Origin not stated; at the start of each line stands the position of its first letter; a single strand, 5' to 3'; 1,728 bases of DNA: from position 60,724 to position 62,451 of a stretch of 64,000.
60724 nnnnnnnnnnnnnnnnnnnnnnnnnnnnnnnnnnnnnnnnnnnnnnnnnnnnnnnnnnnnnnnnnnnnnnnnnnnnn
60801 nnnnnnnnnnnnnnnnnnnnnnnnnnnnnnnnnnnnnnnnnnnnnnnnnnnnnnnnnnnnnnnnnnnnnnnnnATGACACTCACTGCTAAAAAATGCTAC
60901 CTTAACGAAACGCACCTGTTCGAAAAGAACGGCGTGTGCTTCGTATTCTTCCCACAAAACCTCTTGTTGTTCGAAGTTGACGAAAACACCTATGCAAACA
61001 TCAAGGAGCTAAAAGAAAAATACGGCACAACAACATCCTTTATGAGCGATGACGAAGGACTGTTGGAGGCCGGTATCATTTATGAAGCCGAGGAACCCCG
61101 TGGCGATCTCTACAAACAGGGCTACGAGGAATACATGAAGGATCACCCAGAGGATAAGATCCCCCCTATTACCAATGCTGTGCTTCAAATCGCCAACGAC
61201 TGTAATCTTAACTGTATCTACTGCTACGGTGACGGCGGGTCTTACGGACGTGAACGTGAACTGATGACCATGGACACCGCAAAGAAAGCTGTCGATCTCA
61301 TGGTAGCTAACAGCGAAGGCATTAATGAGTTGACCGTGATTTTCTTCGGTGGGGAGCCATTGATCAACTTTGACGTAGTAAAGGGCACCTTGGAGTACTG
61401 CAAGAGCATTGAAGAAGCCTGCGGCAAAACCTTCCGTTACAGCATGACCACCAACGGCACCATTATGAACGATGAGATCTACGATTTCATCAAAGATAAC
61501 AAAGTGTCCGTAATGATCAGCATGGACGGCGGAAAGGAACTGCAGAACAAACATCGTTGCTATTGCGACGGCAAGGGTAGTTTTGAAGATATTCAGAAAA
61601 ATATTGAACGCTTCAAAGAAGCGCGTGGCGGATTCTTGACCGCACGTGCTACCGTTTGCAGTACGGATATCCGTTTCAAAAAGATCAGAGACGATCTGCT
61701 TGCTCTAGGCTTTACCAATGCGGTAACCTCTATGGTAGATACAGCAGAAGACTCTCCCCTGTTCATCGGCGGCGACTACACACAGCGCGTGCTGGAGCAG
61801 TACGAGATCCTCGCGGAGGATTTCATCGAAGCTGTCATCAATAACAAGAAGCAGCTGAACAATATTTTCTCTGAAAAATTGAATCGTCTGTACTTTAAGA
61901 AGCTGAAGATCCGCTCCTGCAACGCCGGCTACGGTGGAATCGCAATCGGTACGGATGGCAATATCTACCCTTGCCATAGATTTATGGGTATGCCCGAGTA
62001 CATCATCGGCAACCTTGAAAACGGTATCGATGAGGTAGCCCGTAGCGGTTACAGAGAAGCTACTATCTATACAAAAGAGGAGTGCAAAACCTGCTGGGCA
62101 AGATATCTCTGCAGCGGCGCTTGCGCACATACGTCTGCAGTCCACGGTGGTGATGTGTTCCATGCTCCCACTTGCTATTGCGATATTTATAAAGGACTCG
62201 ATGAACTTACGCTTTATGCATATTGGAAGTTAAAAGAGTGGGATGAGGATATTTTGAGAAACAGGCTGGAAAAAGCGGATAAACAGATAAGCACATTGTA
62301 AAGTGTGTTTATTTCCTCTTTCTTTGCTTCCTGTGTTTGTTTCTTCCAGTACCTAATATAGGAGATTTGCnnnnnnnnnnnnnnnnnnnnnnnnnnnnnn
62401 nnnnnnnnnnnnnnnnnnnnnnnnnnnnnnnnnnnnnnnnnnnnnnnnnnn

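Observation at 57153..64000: Tightly coupled acyl-AMP ligase / ACP / PaaK-like ligase / CPBP protease / rSAM-SPASM / ABC transporter cluster with no visible precursor gene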

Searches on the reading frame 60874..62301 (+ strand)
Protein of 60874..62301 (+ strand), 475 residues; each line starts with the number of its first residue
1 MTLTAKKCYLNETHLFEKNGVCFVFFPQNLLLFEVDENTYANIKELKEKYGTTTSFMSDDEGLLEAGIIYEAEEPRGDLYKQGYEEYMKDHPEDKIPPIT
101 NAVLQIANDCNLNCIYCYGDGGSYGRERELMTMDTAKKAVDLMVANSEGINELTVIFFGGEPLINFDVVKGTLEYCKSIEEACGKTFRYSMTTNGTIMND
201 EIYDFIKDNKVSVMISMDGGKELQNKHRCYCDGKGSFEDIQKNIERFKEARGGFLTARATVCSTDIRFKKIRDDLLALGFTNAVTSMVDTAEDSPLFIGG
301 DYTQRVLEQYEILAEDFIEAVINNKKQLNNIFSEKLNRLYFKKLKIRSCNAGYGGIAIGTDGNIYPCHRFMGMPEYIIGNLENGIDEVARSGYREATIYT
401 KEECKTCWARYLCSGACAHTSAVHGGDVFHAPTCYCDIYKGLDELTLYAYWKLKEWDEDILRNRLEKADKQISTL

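Call 3: search_protein_families(library=pfam, proteins=[window:60874-62301:+], max_evalue=0.01)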
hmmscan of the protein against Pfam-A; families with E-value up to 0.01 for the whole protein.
window:60874-62301:+ (475 aa): 3 families
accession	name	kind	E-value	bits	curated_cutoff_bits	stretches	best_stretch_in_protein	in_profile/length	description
PF04055.27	Radical_SAM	-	3.1e-19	70.2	29.5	1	106-251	3-140/166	Radical SAM superfamily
PF13353.11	Fer4_12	-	7.8e-08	33.1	22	1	107-218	12-118/137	4Fe-4S single cluster domain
PF13186.11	SPASM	-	2.1e-06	28.4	21.5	1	349-408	1-67/67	Iron-sulfur cluster-binding domain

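Call 4: search_protein_families(library=ncbifam, proteins=[window:60874-62301:+], max_evalue=0.01)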
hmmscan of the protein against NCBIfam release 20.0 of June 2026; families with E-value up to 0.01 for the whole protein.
window:60874-62301:+ (475 aa): 75 families (the best 25 are shown)
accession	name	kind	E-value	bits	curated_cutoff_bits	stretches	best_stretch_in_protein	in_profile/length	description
TIGR04064.1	rSAM_nif11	equivalog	2.2e-84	283.8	518.7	1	14-463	5-446/459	nif11-like peptide radical SAM maturase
NF047865.1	rSAM_PapB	equivalog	8.7e-84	281.6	340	1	101-428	4-327/330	PapB family radical SAM/SPASM ranthipeptide maturase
TIGR03974.1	rSAM_six_Cys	equivalog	2.1e-81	274.1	425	1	35-440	23-439/451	thioether cross-link-forming SCIFF peptide maturase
TIGR03906.1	quino_hemo_SAM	equivalog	1.8e-77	261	453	1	98-462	92-459/467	quinohemoprotein amine dehydrogenase maturation protein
NF040492.1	not_ScfB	exception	9.2e-76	255.5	855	1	77-432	72-430/450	ScfB-related radical SAM/SPASM orphan maturase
TIGR04068.1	rSAM_ocin_clost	equivalog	8.4e-58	196.4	500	1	14-456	3-459/462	Cys-rich peptide radical SAM maturase CcpM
TIGR04280.1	geopep_mat_rSAM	hypoth_equivalog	6.1e-36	124.3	400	1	99-428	83-403/428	geopeptide radical SAM maturase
TIGR04115.1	rSAM_Cxxx_rpt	equivalog_domain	1.3e-35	123.5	350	1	104-440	6-350/359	radical SAM peptide maturase, CXXX-repeat target family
NF035951.1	rSAM_RumMC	equivalog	1.4e-35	123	720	2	100-252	112-264/510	RumMC family radical SAM sactipeptide maturase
NF038170.1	lachnocin_rSAM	equivalog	1.4e-34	119.8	550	1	99-414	75-392/440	lachnocin radical SAM maturase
TIGR03978.1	rSAM_paired_1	equivalog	2e-30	106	370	1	105-447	88-448/466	His-Xaa-Ser system radical SAM maturase HxsB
TIGR03942.1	sulfatase_rSAM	equivalog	4.8e-30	104.9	349.45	1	107-440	8-347/363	anaerobic sulfatase maturase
NF038107.1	rSAM_NF038107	equivalog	1.7e-29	102.9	600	1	97-444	83-424/444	Cys-every-fifth radical SAM/SPASM peptide maturase CefB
TIGR04163.1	rSAM_cobopep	equivalog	4.2e-29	101.6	375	2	104-250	68-211/428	peptide-modifying radical SAM enzyme CbpB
TIGR04148.1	GG_samocin_CFB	equivalog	1.5e-28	100.2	300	1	88-253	5-176/411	radical SAM peptide maturase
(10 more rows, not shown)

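Call 9: find_encoding_contigs(protein=window:60874-62301:+, flank=10000, max_places=8)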
Protein window:60874-62301:+ (475 aa): no gene with exactly this product is on record in the collection.

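Call 10: find_homologous_proteins(query=window:60874-62301:+, max_evalue=1e-20)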
Query window:60874-62301:+ (475 aa): 502 proteins with E <= 1e-20 among 7634 candidates; the best 120 are listed.
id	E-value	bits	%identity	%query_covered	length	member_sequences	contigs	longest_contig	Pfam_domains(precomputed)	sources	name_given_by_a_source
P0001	0.0e+0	1088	98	100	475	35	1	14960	PF13186.12,PF04055.28,PF13353.12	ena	-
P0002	2.1e-263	892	79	100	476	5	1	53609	PF13186.12,PF04055.28,PF13353.12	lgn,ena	-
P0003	2.5e-263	892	79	100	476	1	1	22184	PF13186.12,PF04055.28,PF13353.12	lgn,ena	-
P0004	2.6e-249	846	74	100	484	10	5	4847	PF04055.28,PF13353.12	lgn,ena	-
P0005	8.9e-248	841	75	100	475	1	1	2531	PF04055.28,PF13353.12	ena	-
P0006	4.7e-243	825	72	100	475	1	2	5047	PF04055.28,PF13353.12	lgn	-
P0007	1.7e-236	803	71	99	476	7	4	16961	PF04055.28,PF13353.12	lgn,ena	-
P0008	8.9e-232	788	72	98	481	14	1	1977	PF13186.12,PF04055.28,PF13353.12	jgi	jgi:uncharacterized protein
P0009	4.5e-230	782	70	100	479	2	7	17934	PF04055.28,PF13353.12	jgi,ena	-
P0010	7.7e-230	782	70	98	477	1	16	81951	PF13186.12,PF04055.28,PF13353.12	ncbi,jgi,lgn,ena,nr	ncbi:MAG: radical SAM protein [Ruminococcaceae bacterium]|nr:radical SAM protein [Oscillospiraceae b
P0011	3.9e-229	779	69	100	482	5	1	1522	PF04055.28,PF13353.12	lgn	-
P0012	1.2e-227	774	70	100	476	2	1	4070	PF13186.12,PF04055.28,PF13353.12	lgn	-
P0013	3.6e-227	773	68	100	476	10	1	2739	PF13186.12,PF04055.28,PF13353.12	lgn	-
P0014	1.2e-225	768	69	99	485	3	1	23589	PF04055.28,PF13353.12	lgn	-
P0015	1.3e-224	764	69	100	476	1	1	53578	PF04055.28,PF13353.12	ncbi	-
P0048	8.5e-138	478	48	96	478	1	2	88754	PF04055.28,PF13353.12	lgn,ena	-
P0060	3.2e-124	433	43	98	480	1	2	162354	PF04055.28,PF13353.12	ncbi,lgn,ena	-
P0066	4.4e-117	410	43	96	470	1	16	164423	PF04055.28,PF13353.12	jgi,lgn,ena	-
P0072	1.0e-82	296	35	96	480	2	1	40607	PF04055.28,PF13353.12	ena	-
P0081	5.5e-72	261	33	96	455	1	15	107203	PF04055.28,PF13353.12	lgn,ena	-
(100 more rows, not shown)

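Call 11: find_encoding_contigs(protein=P0001, flank=10000, max_places=3)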
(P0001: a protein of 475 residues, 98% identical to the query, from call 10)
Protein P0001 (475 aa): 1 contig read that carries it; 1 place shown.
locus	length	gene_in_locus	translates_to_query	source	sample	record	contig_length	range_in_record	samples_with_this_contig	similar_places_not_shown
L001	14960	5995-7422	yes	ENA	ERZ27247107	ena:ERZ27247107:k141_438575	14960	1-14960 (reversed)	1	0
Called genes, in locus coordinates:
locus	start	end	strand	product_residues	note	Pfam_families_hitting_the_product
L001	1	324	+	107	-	?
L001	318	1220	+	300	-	PF00856:SET, PF00583:Acetyltransf_1 (weak), PF13673:Acetyltransf_10, PF13508:Acetyltransf_7 (weak)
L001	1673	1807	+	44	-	-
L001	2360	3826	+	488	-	PF00501:AMP-binding, PF13193:AMP-binding_C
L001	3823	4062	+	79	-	PF00550:PP-binding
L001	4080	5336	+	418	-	PF00501:AMP-binding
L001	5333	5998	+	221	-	PF02517:Rce1-like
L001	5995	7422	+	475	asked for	PF04055:Radical_SAM, PF13353:Fer4_12, PF13186:SPASM (weak)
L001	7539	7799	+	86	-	-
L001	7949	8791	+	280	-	-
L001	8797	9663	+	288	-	-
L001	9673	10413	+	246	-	-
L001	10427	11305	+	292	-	PF13476:AAA_23 (weak), PF00005:ABC_tran, PF13304:AAA_21 (weak)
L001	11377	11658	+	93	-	-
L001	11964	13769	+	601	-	PF00664:ABC_membrane, PF00005:ABC_tran, PF02463:SMC_N (faint), PF13175:AAA_15 (faint), PF13304:AAA_21 (faint)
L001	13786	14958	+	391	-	?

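Call 12: find_encoding_contigs(protein=P0002, flank=10000, max_places=3)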
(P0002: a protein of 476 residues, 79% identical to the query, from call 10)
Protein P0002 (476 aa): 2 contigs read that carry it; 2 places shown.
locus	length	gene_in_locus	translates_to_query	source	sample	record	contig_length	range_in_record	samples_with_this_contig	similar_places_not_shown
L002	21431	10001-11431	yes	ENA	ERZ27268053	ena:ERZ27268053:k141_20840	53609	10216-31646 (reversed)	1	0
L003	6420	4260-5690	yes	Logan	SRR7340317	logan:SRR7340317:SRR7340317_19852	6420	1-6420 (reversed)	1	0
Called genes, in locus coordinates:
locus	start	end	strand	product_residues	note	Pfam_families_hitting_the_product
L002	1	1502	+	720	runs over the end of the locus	PF14284:PcfJ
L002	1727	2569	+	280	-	PF02899:Phage_int_SAM_1, PF00589:Phage_integrase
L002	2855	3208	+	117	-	-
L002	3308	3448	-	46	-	-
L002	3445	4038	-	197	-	PF04647:AgrB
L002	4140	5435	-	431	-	PF02518:HATPase_c (faint), PF14501:HATPase_c_5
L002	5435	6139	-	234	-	PF00072:Response_reg, PF04397:LytTR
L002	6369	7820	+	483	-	PF00501:AMP-binding, PF13193:AMP-binding_C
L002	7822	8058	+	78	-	PF00550:PP-binding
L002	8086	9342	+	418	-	PF00501:AMP-binding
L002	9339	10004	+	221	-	PF02517:Rce1-like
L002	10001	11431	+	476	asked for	PF04055:Radical_SAM, PF13353:Fer4_12, PF13186:SPASM (weak)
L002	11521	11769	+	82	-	-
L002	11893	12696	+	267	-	-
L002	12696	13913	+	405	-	-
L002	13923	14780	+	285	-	-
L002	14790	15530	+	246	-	-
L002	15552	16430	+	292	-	PF13175:AAA_15 (faint), PF13476:AAA_23 (weak), PF00005:ABC_tran, PF13304:AAA_21 (weak)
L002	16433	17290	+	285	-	-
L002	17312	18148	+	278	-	-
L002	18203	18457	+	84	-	-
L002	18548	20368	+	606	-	PF00664:ABC_membrane, PF00005:ABC_tran, PF02463:SMC_N (faint), PF13175:AAA_15 (faint), PF13304:AAA_21 (faint)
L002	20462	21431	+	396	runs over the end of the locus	PF00438:S-AdoMet_synt_N, PF02772:S-AdoMet_synt_M, PF02773:S-AdoMet_synt_C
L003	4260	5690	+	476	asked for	PF04055:Radical_SAM, PF13353:Fer4_12, PF13186:SPASM (weak)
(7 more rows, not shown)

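Call 13: find_encoding_contigs(protein=P0010, flank=10000, max_places=4)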
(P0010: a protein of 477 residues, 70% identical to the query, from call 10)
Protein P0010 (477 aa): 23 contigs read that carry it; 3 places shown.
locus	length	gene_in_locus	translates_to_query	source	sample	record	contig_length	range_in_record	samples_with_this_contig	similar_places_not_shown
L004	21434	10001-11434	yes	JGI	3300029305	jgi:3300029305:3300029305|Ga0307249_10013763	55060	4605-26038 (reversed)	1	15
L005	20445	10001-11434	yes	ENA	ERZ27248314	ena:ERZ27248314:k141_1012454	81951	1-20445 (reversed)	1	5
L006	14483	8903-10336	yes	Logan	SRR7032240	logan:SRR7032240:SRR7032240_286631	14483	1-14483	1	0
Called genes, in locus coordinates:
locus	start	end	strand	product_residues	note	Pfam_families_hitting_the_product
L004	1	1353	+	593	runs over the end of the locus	PF00664:ABC_membrane, PF02463:SMC_N (weak), PF00005:ABC_tran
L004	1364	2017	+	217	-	PF19700:DUF6198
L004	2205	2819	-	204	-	-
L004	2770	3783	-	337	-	-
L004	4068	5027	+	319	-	-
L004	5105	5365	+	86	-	-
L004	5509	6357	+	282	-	PF12698:ABC2_membrane_3 (weak)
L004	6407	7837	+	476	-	PF00501:AMP-binding, PF13193:AMP-binding_C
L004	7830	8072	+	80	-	PF00550:PP-binding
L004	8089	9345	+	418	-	PF00501:AMP-binding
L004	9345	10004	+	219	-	PF02517:Rce1-like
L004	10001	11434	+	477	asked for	PF13353:Fer4_12, PF04055:Radical_SAM, PF13186:SPASM (faint)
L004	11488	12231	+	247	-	-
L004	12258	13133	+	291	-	PF13476:AAA_23 (weak), PF00005:ABC_tran, PF13175:AAA_15 (faint), PF13304:AAA_21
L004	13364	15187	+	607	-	PF00664:ABC_membrane, PF13175:AAA_15 (faint), PF00005:ABC_tran, PF02463:SMC_N (faint), PF13304:AAA_21 (faint)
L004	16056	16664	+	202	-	-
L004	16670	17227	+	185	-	PF10962:DUF2764 (weak)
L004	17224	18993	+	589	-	PF02874:ATP-synt_ab_N, PF16886:ATP-synt_ab_Xtn, PF00006:ATP-synt_ab, PF22919:ATP-synt_VA_C (weak)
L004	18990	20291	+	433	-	PF02874:ATP-synt_ab_N, PF00006:ATP-synt_ab, PF22919:ATP-synt_VA_C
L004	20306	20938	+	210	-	PF01813:ATP-synt_D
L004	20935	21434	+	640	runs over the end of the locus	PF01496:V_ATPase_I (weak)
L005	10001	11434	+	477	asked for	PF13353:Fer4_12, PF04055:Radical_SAM, PF13186:SPASM (faint)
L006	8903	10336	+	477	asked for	PF13353:Fer4_12, PF04055:Radical_SAM, PF13186:SPASM (faint)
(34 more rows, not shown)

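Call 19: find_encoding_contigs(protein=P0048, flank=10000, max_places=2)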
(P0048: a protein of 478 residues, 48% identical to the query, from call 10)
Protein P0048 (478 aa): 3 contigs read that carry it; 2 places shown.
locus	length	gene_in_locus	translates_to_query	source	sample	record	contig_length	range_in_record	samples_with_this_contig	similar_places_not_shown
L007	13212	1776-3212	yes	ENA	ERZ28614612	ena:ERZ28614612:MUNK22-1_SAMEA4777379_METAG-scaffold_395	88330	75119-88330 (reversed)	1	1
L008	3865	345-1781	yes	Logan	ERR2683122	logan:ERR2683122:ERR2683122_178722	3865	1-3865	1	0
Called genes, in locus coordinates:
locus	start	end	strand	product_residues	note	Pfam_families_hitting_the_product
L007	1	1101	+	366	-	?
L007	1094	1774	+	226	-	PF02517:Rce1-like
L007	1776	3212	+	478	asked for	PF13353:Fer4_12, PF04055:Radical_SAM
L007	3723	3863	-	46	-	-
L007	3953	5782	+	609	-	PF00664:ABC_membrane, PF00005:ABC_tran, PF13304:AAA_21 (faint)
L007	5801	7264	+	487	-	PF00501:AMP-binding, PF13193:AMP-binding_C (weak)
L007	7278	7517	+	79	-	PF00550:PP-binding (weak)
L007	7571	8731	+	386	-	-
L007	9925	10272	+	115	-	-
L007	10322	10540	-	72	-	-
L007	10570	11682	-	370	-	-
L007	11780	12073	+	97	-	PF07873:YabP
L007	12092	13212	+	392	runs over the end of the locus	PF06898:YqfD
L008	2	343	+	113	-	?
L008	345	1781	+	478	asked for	PF13353:Fer4_12, PF04055:Radical_SAM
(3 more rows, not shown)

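Call 20: find_encoding_contigs(protein=P0060, flank=10000, max_places=2)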
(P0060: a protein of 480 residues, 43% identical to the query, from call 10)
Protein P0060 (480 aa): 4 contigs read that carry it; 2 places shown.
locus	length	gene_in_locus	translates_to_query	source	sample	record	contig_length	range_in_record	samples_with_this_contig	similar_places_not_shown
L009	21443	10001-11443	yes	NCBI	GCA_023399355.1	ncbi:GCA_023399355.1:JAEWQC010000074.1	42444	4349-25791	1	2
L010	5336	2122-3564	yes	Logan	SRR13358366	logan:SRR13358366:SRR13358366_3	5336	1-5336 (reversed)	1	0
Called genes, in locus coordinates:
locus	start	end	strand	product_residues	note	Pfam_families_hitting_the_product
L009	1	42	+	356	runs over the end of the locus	PF22725:GFO_IDH_MocA_C3, PF02894:GFO_IDH_MocA_C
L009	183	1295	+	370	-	PF00005:ABC_tran, PF17912:OB_MalK, PF08402:TOBE_2 (faint), PF03459:TOBE (weak)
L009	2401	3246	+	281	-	-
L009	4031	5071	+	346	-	PF14399:BtrH_N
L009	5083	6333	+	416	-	PF00278:Orn_DAP_Arg_deC, PF02784:Orn_Arg_deC_N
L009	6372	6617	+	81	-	PF00550:PP-binding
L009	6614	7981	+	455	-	PF14397:ATPgrasp_ST (weak), PF02655:ATP-grasp_3, PF02786:CPSase_L_D2 (weak), PF02222:ATP-grasp (weak)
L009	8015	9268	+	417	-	PF00501:AMP-binding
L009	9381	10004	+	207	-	PF02517:Rce1-like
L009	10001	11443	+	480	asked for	PF13353:Fer4_12, PF04055:Radical_SAM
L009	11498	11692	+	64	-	-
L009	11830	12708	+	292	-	PF00005:ABC_tran, PF13304:AAA_21 (weak)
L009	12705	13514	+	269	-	-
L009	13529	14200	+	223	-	-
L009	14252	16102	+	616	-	PF00664:ABC_membrane, PF00005:ABC_tran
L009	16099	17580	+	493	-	PF00501:AMP-binding, PF13193:AMP-binding_C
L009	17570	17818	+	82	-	PF00550:PP-binding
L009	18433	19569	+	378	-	PF17853:GGDEF_2, PF13556:HTH_30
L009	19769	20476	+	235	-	PF00005:ABC_tran, PF02463:SMC_N (weak), PF13191:AAA_16 (weak), PF13304:AAA_21 (faint), PF13401:AAA_22 (faint)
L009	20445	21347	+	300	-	PF18075:FtsX_ECD, PF02687:FtsX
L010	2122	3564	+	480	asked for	PF13353:Fer4_12, PF04055:Radical_SAM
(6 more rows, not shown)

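Call 21: find_encoding_contigs(protein=P0066, flank=10000, max_places=2)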
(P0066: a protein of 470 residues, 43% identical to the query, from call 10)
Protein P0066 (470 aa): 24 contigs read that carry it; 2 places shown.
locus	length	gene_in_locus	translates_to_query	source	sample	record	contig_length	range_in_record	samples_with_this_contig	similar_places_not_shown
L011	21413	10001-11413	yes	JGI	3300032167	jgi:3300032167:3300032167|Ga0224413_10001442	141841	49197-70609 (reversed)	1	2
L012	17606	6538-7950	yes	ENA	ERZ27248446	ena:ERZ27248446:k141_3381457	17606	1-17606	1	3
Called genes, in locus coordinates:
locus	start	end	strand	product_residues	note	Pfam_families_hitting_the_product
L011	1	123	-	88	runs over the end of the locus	-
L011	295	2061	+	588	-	PF09818:ABC_ATPase, PF21117:MRB1590_C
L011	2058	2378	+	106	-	-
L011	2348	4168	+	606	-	PF09818:ABC_ATPase, PF21117:MRB1590_C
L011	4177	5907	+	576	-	PF21117:MRB1590_C (faint), PF09818:ABC_ATPase, PF13476:AAA_23 (faint)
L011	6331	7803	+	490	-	PF00501:AMP-binding, PF13193:AMP-binding_C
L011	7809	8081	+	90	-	PF00550:PP-binding (weak)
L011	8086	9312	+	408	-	-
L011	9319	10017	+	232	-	PF02517:Rce1-like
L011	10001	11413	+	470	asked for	PF04055:Radical_SAM, PF13353:Fer4_12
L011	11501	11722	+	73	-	-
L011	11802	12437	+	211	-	-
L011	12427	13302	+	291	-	PF00005:ABC_tran, PF13304:AAA_21 (weak)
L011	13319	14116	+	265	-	-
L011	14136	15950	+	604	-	PF00664:ABC_membrane, PF00005:ABC_tran, PF02463:SMC_N (faint)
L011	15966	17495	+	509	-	-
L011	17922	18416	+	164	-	PF02464:CinA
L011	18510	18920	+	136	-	PF13279:4HBT_2, PF03061:4HBT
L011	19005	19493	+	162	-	PF00383:dCMP_cyt_deam_1, PF14437:MafB19-deam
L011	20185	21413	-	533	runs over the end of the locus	PF22848:ASD1_dom, PF06964:Alpha-L-AF_C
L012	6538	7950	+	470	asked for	PF04055:Radical_SAM, PF13353:Fer4_12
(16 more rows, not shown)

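Call 35: search_solved_structures(query=window:60874-62301:+, max_evalue=0.001)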
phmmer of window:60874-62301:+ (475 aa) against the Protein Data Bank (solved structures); distinct sequences matched with E-value up to 0.001: 6.
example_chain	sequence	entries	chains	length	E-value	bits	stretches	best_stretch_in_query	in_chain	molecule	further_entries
5wgg_A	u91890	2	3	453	1.2e-64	221.9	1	60-444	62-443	Radical SAM domain protein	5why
4k37_A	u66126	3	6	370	1.9e-19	72.9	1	97-444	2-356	Anaerobic sulfatase-maturating enzyme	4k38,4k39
4k36_A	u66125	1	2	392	2.4e-19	72.5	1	97-444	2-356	Anaerobic sulfatase-maturating enzyme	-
8vpo_A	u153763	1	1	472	2e-16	62.9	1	99-442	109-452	Radical SAM core domain-containing protein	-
9gm3_A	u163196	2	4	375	3.8e-14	55.4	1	97-250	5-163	ChlB radical SAM domain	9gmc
6efn_A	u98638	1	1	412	4.6e-06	28.7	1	97-368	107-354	Sporulation killing factor maturation protein SkfB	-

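Call 38: search_protein_families(library=pfam, proteins=[L001:11964-13769:+], max_evalue=0.01)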
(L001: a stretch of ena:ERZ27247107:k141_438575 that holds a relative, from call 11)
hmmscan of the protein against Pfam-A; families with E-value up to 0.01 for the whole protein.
L001:11964-13769:+ (601 aa): 7 families
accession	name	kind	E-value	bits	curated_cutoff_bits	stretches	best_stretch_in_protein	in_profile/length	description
PF00005.33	ABC_tran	-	2.6e-28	99.8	25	1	370-524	1-136/137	ABC transporter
PF00664.28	ABC_membrane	-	1.5e-10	41.6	28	1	46-306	14-271/274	ABC transporter transmembrane region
PF13304.12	AAA_21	-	1.7e-07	32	27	0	511-553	254-298/304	AAA domain, putative AbiEii toxin, Type IV TA system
PF13175.12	AAA_15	-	3.1e-06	27.5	32.1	0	370-407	14-50/374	AAA ATPase domain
PF02463.25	SMC_N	-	4.3e-06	26.8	40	1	497-566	137-210/220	RecF/RecN/SMC N terminal domain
PF13401.12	AAA_22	-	0.0069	17.1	27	0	379-407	4-32/130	AAA domain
PF13191.12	AAA_16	-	0.0094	16.9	32.6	0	381-543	25-124/167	AAA ATPase domain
